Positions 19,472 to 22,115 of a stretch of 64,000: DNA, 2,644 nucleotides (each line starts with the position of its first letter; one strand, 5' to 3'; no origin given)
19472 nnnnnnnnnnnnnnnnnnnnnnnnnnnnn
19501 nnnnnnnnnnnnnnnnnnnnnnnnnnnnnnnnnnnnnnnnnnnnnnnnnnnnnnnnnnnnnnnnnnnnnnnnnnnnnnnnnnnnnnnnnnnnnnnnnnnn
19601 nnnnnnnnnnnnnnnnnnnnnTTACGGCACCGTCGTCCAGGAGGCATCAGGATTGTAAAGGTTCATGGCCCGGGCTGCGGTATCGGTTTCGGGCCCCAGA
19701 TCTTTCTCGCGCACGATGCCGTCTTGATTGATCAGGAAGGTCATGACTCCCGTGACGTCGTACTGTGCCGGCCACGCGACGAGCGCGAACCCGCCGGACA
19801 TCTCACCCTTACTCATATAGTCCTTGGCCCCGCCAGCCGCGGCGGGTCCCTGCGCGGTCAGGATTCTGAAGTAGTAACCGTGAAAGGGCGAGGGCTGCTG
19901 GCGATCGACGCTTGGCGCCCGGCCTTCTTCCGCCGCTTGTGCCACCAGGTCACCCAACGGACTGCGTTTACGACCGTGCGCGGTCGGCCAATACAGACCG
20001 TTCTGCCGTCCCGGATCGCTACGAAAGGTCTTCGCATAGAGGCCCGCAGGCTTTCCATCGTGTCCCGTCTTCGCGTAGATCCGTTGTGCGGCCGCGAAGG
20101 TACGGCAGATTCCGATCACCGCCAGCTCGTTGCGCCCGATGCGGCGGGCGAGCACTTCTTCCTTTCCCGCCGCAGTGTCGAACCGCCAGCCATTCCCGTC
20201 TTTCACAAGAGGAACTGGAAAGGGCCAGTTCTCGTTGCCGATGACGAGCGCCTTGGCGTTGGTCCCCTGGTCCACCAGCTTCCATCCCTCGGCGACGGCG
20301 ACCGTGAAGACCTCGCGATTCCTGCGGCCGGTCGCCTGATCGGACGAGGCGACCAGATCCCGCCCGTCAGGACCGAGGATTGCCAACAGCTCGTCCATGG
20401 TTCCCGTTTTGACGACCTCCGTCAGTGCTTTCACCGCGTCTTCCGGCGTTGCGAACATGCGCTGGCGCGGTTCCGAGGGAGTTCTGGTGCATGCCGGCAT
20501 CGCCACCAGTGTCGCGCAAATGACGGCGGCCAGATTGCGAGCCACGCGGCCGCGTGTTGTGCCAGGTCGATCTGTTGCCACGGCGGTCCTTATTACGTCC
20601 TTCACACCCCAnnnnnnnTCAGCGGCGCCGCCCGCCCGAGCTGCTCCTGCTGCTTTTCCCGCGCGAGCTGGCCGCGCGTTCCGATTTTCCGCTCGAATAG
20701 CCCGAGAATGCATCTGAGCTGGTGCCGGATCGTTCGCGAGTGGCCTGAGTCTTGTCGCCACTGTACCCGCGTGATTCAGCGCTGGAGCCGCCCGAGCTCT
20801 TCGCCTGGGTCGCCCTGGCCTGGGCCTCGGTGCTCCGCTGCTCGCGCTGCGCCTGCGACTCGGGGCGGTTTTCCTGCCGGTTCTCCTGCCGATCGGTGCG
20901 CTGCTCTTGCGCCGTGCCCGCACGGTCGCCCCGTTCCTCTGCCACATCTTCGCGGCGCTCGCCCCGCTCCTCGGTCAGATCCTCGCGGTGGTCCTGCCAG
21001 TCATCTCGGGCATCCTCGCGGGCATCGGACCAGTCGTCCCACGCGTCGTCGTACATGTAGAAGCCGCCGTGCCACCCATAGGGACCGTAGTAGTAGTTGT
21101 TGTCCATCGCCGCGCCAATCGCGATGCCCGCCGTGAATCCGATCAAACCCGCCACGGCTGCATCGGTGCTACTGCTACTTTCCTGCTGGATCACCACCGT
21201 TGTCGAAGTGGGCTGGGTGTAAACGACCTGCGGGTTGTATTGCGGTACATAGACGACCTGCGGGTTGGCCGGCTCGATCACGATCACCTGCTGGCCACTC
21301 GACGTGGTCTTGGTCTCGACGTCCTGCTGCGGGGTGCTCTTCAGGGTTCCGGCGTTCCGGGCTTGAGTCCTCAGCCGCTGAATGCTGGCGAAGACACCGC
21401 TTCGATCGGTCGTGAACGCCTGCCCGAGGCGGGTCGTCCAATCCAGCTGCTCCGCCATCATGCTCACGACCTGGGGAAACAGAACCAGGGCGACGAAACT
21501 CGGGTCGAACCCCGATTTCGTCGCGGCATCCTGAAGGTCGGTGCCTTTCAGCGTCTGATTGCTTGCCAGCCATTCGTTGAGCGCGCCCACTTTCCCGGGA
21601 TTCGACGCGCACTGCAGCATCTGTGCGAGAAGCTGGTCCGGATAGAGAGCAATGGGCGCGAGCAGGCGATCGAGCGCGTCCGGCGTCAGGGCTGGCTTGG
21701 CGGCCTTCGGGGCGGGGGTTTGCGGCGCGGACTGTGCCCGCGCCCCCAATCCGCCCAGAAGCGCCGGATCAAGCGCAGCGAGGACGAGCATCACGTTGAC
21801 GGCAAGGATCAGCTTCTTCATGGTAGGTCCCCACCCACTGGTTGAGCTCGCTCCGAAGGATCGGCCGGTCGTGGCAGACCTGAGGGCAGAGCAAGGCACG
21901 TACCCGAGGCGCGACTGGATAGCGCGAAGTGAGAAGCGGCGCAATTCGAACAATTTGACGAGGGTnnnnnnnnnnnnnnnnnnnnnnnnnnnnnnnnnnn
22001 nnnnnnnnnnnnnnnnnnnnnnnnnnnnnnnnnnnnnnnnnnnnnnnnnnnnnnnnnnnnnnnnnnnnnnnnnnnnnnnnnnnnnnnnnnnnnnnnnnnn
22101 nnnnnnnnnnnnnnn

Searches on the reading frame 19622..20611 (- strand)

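Call 26: search_protein_families(library=pfam, proteins=[window:19622-20611:-], max_evalue=0.0001)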
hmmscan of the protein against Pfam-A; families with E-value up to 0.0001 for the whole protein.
window:19622-20611:- (329 aa): 1 family
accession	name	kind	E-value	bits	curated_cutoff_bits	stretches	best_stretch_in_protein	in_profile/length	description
PF11453.13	DUF2950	-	4.6e-104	347.8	20.2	1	50-328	1-274/274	Protein of unknown function (DUF2950)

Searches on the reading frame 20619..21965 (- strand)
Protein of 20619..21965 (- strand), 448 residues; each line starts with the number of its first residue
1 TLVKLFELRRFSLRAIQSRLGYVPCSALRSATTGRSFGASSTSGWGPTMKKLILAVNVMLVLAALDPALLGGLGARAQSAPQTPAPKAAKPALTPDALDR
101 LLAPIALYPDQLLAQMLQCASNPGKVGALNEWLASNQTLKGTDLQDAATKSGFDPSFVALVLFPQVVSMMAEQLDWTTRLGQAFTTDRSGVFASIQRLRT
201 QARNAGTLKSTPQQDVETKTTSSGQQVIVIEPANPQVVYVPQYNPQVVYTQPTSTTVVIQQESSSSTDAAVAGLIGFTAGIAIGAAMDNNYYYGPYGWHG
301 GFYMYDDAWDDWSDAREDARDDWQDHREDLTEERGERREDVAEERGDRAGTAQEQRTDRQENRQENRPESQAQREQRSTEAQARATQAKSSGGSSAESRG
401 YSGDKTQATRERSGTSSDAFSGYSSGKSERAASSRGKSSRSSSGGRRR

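Call 26: search_protein_families(library=pfam, proteins=[window:20619-21965:-], max_evalue=0.0001)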
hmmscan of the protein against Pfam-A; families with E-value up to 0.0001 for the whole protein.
window:20619-21965:- (448 aa): 1 family
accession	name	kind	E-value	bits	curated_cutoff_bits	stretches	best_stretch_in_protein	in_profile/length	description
PF11737.13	DUF3300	-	3.8e-54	184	25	1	96-302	3-199/227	Protein of unknown function (DUF3300)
